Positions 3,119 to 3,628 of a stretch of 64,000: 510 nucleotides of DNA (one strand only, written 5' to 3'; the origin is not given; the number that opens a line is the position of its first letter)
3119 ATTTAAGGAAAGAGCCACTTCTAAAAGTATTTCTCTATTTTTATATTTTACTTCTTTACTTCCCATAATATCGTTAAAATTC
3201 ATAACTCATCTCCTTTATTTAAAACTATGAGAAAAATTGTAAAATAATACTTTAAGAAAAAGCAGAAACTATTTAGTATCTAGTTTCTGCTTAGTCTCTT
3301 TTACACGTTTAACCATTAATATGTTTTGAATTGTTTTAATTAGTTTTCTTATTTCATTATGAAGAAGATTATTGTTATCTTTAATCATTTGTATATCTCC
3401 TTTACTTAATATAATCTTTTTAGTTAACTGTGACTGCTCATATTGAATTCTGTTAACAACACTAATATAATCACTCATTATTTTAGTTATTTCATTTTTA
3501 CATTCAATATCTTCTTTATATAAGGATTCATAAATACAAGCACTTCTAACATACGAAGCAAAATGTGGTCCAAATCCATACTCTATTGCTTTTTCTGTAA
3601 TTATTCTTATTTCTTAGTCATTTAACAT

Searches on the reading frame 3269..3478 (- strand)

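Call 3: search_protein_families(library=pfam, proteins=[window:3269-3478:-], max_evalue=1)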
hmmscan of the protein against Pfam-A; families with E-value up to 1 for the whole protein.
window:3269-3478:- (69 aa): 0 families

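Call 4: search_protein_families(library=padloc, proteins=[window:3269-3478:-], max_evalue=1)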
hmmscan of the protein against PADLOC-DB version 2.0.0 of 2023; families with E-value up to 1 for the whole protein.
window:3269-3478:- (69 aa): 0 families

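Call 5: search_protein_families(library=ncbifam, proteins=[window:3269-3478:-], max_evalue=1)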
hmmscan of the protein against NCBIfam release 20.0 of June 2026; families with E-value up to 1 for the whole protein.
window:3269-3478:- (69 aa): 1 family
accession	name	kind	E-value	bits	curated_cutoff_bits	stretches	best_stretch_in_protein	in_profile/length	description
NF005269.0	PRK06771.1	equivalog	0.02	15.5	90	1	30-62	46-78/97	hypothetical protein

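Call 6: search_protein_families(library=phrogs, proteins=[window:3269-3478:-], max_evalue=1)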
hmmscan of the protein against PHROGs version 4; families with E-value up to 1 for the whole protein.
window:3269-3478:- (69 aa): 5 families
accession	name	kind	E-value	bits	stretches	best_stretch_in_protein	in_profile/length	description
phrog_17725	-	unknown function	0.019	14.9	1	8-52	171-215/317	-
phrog_6445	-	unknown function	0.026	15.4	1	25-66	125-165/180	-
phrog_9993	-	unknown function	0.066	14.6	1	10-53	29-75/91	-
phrog_13842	-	unknown function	0.15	13.2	1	2-48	34-80/85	-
phrog_18116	-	unknown function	0.31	12.2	1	3-54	42-93/185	-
